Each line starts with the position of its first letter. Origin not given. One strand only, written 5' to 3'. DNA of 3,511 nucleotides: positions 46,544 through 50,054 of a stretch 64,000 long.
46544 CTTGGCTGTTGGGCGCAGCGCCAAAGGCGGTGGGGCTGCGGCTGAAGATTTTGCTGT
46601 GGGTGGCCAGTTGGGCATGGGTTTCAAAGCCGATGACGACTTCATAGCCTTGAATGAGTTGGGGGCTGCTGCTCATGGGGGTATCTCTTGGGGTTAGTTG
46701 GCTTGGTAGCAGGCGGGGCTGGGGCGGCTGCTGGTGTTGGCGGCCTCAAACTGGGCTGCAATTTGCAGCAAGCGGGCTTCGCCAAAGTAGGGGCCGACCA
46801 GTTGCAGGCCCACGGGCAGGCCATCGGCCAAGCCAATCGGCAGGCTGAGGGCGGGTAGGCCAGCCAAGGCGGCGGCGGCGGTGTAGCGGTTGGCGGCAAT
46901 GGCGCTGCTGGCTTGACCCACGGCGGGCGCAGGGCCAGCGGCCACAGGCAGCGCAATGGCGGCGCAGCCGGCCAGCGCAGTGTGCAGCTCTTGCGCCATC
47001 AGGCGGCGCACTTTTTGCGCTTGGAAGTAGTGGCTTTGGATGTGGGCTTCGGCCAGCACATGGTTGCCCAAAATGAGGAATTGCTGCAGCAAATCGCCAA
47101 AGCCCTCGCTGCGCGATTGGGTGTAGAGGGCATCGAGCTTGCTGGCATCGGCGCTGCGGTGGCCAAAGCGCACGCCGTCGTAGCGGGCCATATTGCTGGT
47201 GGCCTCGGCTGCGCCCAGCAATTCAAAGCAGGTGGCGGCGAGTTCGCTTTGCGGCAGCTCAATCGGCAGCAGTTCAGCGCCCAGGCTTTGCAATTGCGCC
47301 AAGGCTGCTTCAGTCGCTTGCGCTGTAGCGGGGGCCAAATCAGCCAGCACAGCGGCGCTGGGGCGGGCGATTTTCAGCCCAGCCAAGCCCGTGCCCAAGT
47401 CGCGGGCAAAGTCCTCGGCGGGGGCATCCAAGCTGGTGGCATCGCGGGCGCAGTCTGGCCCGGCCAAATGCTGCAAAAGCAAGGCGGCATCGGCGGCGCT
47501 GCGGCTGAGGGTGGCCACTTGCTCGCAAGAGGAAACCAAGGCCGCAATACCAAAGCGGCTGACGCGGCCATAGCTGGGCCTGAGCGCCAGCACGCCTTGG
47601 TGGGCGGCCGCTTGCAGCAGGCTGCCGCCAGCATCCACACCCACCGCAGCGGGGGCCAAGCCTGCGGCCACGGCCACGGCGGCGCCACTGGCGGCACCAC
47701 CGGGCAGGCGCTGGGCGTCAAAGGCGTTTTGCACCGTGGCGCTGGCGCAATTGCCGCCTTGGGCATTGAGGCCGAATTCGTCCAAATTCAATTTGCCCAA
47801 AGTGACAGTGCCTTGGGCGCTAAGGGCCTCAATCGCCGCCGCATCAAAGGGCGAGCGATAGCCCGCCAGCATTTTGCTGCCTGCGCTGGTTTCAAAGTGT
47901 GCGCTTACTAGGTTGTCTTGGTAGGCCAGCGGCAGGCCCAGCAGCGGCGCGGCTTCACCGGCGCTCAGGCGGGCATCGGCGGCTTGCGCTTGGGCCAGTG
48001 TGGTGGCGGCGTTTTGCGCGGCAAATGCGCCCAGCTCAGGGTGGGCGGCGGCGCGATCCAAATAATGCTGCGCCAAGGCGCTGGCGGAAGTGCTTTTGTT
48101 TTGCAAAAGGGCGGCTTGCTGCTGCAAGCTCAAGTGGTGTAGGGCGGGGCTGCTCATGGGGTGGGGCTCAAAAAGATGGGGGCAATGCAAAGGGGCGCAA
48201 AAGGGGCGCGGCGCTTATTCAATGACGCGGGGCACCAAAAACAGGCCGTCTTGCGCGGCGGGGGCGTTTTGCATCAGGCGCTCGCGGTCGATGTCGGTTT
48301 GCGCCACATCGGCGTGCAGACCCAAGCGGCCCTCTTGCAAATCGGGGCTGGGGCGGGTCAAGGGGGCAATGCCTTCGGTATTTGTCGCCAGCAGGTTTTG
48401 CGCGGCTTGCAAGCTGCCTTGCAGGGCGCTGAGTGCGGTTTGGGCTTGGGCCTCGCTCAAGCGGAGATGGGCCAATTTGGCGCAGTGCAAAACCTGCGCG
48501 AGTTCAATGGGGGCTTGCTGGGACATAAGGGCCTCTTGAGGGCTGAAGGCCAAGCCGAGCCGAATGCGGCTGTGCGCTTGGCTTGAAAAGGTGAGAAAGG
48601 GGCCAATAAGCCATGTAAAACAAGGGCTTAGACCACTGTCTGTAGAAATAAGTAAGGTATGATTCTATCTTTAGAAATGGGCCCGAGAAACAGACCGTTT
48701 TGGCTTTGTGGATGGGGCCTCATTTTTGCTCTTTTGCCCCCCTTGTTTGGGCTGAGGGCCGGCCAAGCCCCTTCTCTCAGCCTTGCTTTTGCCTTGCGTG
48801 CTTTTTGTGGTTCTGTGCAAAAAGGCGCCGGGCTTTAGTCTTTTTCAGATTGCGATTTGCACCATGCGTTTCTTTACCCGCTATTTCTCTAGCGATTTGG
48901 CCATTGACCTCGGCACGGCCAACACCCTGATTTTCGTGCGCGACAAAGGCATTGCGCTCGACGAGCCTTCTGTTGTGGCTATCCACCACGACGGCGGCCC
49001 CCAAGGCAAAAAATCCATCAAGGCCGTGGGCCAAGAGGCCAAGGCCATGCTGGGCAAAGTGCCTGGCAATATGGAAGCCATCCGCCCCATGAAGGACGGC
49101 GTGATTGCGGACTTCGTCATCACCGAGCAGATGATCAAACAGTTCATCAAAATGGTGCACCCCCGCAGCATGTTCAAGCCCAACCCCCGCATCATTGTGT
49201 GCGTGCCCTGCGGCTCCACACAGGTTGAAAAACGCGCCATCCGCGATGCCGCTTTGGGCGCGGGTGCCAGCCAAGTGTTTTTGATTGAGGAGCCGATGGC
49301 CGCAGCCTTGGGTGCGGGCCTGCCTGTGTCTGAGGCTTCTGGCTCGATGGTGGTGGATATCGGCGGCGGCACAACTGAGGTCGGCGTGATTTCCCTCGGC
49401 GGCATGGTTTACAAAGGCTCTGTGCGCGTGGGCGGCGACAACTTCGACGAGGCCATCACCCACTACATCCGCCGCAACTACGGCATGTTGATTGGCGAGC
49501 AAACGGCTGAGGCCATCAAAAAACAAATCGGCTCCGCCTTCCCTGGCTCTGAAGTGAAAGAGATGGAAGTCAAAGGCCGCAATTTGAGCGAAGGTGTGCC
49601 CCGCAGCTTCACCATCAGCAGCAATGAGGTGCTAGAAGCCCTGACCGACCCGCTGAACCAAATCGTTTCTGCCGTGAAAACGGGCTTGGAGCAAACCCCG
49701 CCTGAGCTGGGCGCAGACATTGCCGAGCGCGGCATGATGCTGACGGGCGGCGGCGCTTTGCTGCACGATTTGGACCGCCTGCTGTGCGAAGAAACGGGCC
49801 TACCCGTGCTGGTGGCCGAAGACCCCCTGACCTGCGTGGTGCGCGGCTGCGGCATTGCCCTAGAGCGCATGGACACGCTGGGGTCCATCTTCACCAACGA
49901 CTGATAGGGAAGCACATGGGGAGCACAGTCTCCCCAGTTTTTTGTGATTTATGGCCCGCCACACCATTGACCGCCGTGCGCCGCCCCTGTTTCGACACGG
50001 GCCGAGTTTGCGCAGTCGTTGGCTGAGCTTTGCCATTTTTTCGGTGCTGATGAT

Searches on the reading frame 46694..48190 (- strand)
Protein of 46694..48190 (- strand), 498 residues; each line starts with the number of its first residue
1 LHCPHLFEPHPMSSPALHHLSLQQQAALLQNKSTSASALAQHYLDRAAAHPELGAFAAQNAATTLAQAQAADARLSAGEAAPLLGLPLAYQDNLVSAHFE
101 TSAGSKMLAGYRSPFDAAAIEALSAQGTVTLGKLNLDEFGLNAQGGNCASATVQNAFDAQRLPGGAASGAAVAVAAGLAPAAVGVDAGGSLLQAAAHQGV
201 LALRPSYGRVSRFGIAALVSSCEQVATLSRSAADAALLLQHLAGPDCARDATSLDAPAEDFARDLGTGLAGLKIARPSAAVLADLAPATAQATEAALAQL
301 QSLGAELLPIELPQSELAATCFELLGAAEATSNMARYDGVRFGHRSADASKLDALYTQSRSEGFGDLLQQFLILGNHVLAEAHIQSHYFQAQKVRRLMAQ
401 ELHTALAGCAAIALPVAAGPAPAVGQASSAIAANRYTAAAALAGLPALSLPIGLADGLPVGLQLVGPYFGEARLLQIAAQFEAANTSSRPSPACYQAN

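Call 9: search_protein_families(library=pfam, proteins=[window:46694-48190:-], max_evalue=0.00001)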
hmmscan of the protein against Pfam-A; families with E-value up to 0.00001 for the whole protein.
window:46694-48190:- (498 aa): 1 family
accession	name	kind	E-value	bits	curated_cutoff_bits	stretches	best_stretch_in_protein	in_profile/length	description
PF01425.27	Amidase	-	1.7e-91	308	27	1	40-475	3-445/445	Amidase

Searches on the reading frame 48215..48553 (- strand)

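Call 9: search_protein_families(library=pfam, proteins=[window:48215-48553:-], max_evalue=0.00001)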
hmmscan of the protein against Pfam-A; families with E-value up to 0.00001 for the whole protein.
window:48215-48553:- (112 aa): 1 family
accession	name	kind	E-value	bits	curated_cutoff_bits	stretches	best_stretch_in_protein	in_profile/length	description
PF02686.20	GatC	-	1.6e-09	38.2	23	1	32-107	1-66/66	Glu-tRNAGln amidotransferase C subunit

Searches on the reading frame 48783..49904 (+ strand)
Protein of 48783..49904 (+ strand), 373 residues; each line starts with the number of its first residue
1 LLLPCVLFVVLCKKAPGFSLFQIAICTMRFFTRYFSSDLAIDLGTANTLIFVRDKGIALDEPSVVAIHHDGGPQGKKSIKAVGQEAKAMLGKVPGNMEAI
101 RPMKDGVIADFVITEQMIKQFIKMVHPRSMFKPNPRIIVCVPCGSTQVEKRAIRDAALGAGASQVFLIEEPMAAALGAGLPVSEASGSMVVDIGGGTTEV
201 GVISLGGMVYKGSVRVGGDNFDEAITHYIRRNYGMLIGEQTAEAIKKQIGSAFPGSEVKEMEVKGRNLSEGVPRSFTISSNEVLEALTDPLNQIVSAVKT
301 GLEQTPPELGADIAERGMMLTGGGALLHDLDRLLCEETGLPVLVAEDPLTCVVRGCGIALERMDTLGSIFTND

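Call 9: search_protein_families(library=pfam, proteins=[window:48783-49904:+], max_evalue=0.00001)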
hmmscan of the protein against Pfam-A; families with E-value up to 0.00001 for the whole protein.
window:48783-49904:+ (373 aa): 5 families
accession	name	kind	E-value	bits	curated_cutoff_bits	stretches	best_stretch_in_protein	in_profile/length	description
PF06723.19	MreB_Mbl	-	4e-144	479.9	27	1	37-366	2-325/327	MreB/Mbl protein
PF00012.26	HSP70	-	2e-13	49.9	20.6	1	136-234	135-239/599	Hsp70 protein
PF14450.12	FtsA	-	1.4e-11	45.3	31.8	1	189-346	1-111/127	Cell division protein FtsA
PF00022.25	Actin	-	1.2e-07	31.2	27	1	41-232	9-190/410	Actin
PF11104.14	PilM_2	-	2.8e-07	30.2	27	0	184-248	178-236/340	Type IV pilus assembly protein PilM;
